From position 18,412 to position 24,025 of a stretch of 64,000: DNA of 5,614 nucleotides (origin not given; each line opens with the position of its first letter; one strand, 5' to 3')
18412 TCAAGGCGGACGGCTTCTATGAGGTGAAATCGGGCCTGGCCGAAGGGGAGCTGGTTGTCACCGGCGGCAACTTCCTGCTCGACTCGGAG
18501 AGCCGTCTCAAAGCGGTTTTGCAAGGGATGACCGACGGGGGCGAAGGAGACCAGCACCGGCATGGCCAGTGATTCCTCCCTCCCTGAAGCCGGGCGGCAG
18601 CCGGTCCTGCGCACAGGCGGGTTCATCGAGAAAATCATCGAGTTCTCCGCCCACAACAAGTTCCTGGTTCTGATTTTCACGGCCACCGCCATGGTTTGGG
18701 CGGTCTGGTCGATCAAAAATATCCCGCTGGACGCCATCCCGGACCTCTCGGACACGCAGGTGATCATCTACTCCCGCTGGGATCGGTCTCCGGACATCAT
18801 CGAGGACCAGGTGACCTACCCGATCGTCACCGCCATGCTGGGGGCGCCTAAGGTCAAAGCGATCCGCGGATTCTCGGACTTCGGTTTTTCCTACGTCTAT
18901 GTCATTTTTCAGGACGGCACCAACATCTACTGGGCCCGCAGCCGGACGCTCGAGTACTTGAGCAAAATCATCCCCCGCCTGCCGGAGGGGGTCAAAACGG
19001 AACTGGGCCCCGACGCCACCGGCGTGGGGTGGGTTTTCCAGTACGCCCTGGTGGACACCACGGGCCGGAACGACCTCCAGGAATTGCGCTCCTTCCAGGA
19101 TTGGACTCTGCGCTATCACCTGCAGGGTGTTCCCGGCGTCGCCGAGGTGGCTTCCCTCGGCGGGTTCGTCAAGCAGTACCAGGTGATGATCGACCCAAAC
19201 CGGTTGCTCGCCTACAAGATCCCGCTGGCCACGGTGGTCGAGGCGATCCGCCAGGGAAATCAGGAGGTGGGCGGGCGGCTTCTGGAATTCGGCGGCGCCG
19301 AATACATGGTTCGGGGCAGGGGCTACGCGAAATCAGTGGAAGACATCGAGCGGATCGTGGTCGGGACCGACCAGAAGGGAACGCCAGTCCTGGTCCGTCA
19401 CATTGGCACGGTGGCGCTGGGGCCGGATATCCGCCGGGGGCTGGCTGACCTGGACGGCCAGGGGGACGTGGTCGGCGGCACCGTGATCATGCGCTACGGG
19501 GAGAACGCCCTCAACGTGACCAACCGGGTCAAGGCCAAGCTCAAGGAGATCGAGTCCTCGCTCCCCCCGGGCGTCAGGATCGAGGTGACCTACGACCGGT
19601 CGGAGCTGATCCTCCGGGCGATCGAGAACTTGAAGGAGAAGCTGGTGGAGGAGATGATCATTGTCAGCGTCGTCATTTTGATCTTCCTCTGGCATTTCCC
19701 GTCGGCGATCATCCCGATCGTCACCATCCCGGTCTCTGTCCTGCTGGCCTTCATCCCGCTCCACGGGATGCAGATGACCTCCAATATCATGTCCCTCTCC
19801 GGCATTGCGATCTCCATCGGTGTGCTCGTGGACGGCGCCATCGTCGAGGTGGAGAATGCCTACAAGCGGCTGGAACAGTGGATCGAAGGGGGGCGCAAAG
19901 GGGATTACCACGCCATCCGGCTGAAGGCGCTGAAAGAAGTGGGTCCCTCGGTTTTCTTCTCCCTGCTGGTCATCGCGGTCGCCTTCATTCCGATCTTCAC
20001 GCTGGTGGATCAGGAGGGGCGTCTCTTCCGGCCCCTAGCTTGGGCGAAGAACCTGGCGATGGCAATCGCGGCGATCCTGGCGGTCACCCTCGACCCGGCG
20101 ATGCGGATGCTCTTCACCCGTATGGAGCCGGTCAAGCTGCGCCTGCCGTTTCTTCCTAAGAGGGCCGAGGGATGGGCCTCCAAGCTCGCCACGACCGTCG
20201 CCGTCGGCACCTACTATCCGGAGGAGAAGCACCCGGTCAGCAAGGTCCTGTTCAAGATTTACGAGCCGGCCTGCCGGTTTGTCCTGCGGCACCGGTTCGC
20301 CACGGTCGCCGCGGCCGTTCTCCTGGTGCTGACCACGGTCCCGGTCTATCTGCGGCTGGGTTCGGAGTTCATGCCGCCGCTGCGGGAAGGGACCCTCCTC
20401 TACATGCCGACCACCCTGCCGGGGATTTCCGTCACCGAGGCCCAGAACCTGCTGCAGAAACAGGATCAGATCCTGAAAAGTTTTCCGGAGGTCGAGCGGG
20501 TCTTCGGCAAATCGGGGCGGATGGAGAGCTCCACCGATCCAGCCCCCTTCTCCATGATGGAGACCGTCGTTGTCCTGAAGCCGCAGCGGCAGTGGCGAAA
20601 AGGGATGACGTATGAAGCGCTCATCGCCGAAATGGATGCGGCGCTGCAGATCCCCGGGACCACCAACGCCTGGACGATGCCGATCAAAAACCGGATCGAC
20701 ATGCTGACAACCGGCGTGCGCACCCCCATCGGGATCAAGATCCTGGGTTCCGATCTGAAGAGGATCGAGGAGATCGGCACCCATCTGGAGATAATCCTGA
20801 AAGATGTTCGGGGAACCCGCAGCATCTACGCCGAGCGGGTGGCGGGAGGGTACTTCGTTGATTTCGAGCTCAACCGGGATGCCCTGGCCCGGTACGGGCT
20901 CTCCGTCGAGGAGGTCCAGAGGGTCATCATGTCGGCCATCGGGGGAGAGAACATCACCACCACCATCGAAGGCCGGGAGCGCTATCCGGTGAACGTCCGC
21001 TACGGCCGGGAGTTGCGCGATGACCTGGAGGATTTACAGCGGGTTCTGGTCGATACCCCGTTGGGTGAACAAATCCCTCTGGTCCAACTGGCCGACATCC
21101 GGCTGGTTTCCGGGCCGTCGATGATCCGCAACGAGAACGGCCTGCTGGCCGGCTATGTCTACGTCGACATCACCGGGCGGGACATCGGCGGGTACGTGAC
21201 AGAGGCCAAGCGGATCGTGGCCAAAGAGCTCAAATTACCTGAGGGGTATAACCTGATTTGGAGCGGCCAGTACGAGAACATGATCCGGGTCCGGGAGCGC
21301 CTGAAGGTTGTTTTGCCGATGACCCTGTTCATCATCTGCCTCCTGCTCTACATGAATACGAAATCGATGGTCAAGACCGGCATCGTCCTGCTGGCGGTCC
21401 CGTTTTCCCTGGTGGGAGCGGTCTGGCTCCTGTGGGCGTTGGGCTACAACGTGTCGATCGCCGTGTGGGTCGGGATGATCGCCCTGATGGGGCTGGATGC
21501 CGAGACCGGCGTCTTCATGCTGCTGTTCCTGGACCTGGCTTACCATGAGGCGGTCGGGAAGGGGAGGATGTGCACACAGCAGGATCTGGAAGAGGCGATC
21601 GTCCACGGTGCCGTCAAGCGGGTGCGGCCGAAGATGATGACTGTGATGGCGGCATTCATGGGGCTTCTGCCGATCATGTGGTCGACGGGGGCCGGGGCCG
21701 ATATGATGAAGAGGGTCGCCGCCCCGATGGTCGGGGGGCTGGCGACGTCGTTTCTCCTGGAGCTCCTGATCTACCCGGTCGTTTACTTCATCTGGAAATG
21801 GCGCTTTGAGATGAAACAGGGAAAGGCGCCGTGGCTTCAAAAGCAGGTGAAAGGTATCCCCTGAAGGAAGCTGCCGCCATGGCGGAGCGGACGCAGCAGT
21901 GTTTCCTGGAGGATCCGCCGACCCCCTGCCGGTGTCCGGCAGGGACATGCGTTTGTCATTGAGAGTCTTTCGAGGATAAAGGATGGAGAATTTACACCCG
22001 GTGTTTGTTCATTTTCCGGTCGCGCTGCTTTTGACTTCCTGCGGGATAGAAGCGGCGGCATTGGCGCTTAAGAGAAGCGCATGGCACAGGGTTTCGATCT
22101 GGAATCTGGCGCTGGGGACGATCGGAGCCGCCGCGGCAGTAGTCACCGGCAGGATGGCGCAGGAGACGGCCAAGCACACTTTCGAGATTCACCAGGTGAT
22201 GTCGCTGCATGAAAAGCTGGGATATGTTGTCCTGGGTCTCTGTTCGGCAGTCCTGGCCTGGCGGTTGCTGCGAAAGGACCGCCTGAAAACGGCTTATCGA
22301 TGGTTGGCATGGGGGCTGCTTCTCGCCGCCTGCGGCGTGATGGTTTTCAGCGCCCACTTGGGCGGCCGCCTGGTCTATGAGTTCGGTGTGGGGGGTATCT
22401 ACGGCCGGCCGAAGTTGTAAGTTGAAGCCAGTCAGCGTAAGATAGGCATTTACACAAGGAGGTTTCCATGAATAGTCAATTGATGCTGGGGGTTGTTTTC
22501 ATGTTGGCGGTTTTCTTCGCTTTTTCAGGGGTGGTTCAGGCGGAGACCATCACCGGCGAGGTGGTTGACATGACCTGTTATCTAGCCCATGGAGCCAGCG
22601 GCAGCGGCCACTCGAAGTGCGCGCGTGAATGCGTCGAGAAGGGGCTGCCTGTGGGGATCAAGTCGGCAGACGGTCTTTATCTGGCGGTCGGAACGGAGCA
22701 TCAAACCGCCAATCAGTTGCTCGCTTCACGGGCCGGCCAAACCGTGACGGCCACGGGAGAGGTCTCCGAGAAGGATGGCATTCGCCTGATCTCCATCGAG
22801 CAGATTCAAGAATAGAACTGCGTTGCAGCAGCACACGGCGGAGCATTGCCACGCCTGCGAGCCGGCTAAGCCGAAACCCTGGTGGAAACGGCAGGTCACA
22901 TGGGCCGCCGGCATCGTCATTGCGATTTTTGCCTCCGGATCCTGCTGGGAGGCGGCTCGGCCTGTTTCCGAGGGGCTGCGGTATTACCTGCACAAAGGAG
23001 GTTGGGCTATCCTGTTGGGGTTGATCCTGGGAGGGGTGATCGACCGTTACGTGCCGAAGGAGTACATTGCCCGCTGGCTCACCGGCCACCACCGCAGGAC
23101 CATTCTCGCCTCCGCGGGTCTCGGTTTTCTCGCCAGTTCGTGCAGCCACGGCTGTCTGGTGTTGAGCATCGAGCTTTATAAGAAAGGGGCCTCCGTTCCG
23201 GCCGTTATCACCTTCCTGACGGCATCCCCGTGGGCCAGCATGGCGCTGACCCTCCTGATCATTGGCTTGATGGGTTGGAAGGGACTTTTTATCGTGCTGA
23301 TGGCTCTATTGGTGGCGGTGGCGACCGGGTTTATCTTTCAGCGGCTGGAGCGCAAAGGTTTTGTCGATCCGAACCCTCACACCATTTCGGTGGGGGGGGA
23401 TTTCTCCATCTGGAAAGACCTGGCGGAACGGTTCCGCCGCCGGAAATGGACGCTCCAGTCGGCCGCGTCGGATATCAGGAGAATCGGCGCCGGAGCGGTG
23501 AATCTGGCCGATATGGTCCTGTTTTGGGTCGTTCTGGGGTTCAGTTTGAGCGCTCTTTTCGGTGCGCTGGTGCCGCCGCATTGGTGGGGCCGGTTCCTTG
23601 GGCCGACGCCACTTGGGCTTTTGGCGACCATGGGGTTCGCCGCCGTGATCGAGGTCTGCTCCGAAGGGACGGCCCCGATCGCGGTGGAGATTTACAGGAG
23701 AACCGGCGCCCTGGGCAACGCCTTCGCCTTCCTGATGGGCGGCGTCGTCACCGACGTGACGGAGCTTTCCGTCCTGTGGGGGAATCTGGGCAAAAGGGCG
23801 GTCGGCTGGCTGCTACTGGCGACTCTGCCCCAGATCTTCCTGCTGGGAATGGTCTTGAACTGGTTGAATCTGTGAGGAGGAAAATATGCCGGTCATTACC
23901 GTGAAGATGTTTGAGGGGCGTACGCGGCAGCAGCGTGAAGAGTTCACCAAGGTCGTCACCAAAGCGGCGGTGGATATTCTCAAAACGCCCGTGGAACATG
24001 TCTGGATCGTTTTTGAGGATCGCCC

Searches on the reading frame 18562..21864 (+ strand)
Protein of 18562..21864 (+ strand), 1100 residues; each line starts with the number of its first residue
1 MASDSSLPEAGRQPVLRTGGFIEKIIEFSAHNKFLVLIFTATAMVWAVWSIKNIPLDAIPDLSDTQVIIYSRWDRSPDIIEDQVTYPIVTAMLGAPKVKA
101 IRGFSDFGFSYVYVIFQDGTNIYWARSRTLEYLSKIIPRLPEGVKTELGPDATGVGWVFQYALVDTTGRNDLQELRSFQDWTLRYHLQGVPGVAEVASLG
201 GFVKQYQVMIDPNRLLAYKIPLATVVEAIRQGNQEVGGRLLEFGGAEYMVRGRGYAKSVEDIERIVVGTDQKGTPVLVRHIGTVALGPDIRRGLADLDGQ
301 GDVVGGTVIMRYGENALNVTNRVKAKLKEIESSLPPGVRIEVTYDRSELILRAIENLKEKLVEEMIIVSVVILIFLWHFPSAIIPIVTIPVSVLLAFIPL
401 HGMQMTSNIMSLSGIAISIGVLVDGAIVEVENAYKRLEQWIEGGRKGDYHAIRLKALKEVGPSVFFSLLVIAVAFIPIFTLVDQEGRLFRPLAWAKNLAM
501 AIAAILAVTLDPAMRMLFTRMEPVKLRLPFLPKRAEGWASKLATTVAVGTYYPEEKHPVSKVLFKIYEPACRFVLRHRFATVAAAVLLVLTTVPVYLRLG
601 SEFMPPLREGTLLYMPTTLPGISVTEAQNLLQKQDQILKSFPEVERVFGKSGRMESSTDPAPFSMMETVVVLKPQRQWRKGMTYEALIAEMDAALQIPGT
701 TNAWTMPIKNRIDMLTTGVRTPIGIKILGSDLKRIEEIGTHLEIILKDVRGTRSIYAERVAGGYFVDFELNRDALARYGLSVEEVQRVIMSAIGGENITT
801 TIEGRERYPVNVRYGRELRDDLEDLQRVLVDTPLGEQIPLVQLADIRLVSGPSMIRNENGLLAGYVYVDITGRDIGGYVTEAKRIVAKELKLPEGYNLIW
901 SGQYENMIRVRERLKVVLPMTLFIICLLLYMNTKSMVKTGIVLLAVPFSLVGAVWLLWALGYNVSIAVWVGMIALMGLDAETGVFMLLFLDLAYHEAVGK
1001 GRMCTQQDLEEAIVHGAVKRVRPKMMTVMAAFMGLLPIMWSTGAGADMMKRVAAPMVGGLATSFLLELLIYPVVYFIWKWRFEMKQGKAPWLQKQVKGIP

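Call 107: search_protein_families(library=pfam, proteins=[window:18562-21864:+], max_evalue=0.0001)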
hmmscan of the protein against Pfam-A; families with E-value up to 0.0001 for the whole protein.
window:18562-21864:+ (1100 aa): 1 family
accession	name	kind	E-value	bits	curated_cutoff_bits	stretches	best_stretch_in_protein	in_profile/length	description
PF00873.25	ACR_tran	-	9.9e-216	719.2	28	1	25-1077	1-1019/1021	AcrB/AcrD/AcrF family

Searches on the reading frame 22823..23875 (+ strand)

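Call 76: search_protein_families(library=pfam, proteins=[window:22823-23875:+], max_evalue=0.0001)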
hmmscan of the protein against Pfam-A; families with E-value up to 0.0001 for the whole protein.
window:22823-23875:+ (350 aa): 2 families
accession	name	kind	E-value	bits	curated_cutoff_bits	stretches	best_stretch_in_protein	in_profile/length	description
PF03773.19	ArsP_1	-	9.6e-34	117.3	32.3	1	57-346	14-293/294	Predicted permease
PF11449.14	ArsP_2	-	1.4e-05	24.9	32.5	1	73-190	32-144/359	Putative, 10TM heavy-metal exporter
